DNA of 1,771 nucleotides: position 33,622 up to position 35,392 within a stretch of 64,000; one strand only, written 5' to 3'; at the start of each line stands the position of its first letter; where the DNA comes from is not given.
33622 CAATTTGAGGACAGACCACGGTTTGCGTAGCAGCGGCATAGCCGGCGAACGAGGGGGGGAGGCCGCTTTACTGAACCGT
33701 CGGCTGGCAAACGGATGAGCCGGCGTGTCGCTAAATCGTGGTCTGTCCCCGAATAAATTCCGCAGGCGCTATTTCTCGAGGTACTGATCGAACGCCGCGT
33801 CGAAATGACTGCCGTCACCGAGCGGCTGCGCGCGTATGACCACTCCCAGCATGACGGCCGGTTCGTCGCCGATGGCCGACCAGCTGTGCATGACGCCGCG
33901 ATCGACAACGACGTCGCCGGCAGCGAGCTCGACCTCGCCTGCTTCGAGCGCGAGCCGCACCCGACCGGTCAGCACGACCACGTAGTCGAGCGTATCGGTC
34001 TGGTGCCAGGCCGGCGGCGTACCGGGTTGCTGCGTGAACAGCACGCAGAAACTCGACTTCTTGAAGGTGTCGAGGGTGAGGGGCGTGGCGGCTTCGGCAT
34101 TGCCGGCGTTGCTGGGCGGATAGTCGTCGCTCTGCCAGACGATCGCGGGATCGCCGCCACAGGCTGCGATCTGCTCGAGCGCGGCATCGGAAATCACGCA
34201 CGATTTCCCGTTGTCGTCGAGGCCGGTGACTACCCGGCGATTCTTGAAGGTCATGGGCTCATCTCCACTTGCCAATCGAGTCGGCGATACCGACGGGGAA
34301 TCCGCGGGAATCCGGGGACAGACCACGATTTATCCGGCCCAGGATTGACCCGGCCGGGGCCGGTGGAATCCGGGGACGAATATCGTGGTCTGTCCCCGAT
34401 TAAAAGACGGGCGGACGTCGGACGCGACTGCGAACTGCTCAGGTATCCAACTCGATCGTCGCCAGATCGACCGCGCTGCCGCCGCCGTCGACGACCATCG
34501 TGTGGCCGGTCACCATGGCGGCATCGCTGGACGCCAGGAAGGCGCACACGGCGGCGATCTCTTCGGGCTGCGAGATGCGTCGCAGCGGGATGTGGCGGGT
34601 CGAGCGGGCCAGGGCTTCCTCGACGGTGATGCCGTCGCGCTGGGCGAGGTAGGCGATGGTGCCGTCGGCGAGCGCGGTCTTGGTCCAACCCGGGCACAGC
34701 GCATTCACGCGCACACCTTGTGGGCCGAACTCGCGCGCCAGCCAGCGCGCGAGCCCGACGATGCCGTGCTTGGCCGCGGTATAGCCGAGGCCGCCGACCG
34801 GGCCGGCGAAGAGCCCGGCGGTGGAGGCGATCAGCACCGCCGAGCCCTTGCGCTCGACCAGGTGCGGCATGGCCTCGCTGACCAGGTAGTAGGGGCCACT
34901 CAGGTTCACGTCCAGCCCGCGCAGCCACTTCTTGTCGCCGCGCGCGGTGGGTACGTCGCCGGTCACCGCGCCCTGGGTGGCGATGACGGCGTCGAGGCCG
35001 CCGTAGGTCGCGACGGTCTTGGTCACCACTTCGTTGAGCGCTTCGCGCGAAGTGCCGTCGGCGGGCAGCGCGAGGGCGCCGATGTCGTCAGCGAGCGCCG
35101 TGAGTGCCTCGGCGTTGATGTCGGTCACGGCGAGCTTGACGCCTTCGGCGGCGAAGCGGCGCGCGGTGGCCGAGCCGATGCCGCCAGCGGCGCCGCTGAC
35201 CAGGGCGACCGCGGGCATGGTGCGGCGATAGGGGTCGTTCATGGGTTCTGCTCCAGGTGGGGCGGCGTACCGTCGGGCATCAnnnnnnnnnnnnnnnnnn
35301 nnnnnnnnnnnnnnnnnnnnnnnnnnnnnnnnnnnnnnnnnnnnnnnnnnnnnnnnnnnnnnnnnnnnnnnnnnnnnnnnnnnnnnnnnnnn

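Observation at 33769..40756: C5-dicarboxylate (itaconate/mesaconate/methylsuccinate-like) CoA-ester catabolic cluster with an accessory EthD-SDR-cupin module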

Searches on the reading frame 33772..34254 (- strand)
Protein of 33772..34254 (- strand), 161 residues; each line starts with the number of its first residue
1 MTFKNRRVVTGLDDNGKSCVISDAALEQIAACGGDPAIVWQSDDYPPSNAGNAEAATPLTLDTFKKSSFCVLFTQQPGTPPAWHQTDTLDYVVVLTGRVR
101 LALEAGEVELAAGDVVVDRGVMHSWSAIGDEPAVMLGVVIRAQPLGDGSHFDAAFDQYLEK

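Call 5: search_protein_families(library=pfam, proteins=[window:33772-34254:-])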
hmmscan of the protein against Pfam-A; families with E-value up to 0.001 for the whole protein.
seq(161 aa): 2 families
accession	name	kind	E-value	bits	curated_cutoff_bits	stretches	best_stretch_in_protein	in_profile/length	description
PF07883.17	Cupin_2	-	1.9e-09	37.5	27.2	1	72-138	2-69/70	Cupin domain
PF00190.28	Cupin_1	-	0.00026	21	22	1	48-139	12-113/151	Cupin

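Call 6: search_protein_families(library=ncbifam, proteins=[window:33772-34254:-])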
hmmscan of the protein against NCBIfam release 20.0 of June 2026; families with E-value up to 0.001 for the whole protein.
seq(161 aa): 0 families

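Call 65: search_solved_structures(query=window:33772-34254:-, max_evalue=1)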
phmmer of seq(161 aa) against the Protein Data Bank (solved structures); distinct sequences matched with E-value up to 1: 3.
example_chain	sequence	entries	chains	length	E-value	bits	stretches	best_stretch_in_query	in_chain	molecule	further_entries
3es1_A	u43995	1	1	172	6e-11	45.7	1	6-143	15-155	Cupin 2, conserved barrel domain protein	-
8x0u_A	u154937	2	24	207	1.5e-07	34.7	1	7-131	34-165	Cupin conserved barrel domain protein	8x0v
3d82_A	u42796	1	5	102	0.46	13.6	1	82-127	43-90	Cupin 2, conserved barrel domain protein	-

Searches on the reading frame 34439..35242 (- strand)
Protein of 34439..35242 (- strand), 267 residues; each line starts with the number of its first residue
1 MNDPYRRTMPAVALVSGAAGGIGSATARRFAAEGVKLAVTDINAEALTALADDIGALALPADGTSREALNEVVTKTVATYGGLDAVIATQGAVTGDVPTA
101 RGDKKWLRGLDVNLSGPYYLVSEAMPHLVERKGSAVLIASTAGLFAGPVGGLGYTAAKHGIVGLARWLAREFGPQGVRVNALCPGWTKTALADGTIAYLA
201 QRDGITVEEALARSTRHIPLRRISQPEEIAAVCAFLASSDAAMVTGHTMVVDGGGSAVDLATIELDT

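Call 5: search_protein_families(library=pfam, proteins=[window:34439-35242:-])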
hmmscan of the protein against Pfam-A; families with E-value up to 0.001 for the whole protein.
window:34439-35242:- (267 aa): 4 families
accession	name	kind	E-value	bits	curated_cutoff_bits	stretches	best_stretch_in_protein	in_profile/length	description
PF13561.12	adh_short_C2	-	7.1e-54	183.3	27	1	17-254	1-234/236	Enoyl-(Acyl carrier protein) reductase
PF00106.31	adh_short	-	2.6e-39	135.2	26.6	1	12-192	2-187/195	short chain dehydrogenase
PF21777.3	SDR-like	-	1.4e-05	26.1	24.7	0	164-206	54-92/98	Short chain dehydrogenase-like protein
PF08659.16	KR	-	0.00012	22.5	22.6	1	12-170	2-165/180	KR domain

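Call 6: search_protein_families(library=ncbifam, proteins=[window:34439-35242:-])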
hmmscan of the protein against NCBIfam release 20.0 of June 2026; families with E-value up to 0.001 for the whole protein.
window:34439-35242:- (267 aa): 219 families (the best 25 are shown)
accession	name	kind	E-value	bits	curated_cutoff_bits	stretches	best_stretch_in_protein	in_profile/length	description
NF052558.1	MBtsdlDhBudC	equivalog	2.2e-53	181.4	270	1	12-259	5-245/250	meso-2,3-butanediol dehydrogenase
NF005559.1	PRK07231.1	subfamily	6.4e-53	179.8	215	1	12-254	6-246/249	glucose 1-dehydrogenase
NF009093.0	PRK12429.1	subfamily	1.7e-47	161.9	258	1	11-254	6-255/259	3-hydroxybutyrate dehydrogenase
NF009466.0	PRK12826.1-2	subfamily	2.5e-47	161.4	222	1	11-255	4-244/248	3-oxoacyl-ACP reductase FabG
NF004713.0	PRK06057.1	equivalog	3.9e-47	160.9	404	1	6-257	5-251/257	3-oxoacyl-ACP reductase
TIGR03971.1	SDR_subfam_1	subfamily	1.3e-46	159.1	300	1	12-256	5-269/271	mycofactocin-coupled SDR family oxidoreductase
NF005469.0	PRK07063.1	equivalog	2e-45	155.4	306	1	10-258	7-257/260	SDR family oxidoreductase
TIGR01963.1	PHB_DH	subfamily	4.7e-45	153.8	307.05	1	12-254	3-251/255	3-hydroxybutyrate dehydrogenase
NF004791.0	PRK06138.1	equivalog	1e-44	152.8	312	1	12-257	7-251/252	SDR family oxidoreductase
NF004198.0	PRK05653.1-3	equivalog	1.8e-44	152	296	1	12-254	9-245/248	3-oxoacyl-ACP reductase FabG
TIGR01830.1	3oxo_ACP_reduc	equivalog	2.4e-44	151.8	297.75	1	13-254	1-237/239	3-oxoacyl-[acyl-carrier-protein] reductase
NF005067.0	PRK06484.1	equivalog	1.7e-43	149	713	1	10-258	9-254/524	short chain dehydrogenase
NF004203.0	PRK05653.2-4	subfamily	1.9e-43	148.7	313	1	10-256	6-257/260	3-oxoacyl-ACP reductase FabG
NF005681.0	PRK07478.1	subfamily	2.1e-43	148.5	267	1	11-257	7-251/254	SDR family oxidoreductase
NF005309.0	PRK06841.1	subfamily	2.5e-42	145.1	286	1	11-254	16-251/255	GolD/DthD family dehydrogenase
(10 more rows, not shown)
